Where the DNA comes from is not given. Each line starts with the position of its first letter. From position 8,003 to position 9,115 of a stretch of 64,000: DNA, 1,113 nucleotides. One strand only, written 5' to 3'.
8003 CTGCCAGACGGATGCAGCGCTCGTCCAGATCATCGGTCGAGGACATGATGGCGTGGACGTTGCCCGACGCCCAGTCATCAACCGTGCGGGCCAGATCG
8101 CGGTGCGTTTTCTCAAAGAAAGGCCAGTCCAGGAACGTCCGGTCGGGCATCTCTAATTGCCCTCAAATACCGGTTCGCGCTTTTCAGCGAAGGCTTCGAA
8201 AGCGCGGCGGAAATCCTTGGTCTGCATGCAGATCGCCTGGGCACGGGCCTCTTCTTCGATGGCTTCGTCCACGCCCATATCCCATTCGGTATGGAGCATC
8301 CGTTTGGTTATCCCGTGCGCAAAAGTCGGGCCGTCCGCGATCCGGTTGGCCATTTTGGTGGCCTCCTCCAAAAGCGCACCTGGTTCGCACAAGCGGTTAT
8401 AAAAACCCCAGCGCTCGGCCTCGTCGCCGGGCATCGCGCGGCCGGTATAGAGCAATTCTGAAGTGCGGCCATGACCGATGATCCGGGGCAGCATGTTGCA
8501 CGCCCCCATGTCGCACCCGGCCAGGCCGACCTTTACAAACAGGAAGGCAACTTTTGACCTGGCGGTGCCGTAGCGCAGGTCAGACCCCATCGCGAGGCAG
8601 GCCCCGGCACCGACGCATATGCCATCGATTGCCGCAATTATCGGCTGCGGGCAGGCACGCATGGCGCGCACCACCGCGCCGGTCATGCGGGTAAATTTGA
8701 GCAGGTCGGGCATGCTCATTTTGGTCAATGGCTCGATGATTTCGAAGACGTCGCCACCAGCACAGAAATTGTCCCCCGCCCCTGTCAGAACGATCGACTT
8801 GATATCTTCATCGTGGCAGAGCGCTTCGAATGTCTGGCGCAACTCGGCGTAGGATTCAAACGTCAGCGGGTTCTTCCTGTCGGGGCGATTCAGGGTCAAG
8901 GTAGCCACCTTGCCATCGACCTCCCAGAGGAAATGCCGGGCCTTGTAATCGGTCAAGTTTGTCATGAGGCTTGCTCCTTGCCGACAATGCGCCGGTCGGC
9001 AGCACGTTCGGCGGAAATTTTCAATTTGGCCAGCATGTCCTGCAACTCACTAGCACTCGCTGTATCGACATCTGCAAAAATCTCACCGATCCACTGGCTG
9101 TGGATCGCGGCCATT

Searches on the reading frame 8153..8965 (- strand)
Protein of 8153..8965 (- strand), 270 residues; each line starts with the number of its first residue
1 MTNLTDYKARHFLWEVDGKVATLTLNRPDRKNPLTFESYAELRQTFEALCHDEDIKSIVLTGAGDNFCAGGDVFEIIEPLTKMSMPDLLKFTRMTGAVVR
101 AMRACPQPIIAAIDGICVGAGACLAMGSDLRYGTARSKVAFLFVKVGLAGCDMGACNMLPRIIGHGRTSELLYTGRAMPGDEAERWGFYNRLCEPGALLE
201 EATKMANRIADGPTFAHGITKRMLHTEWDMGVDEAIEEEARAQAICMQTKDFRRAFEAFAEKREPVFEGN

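Call 77: search_protein_families(library=pfam, proteins=[window:8153-8965:-], max_evalue=0.00001)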
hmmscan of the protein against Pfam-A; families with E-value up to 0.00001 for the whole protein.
window:8153-8965:- (270 aa): 2 families
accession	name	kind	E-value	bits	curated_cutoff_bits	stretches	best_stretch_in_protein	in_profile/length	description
PF00378.25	ECH_1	-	6.4e-44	150.6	27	1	18-269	4-250/251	Enoyl-CoA hydratase/isomerase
PF16113.10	ECH_2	-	2.9e-28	99.8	27.2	1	21-192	2-171/335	Enoyl-CoA hydratase/isomerase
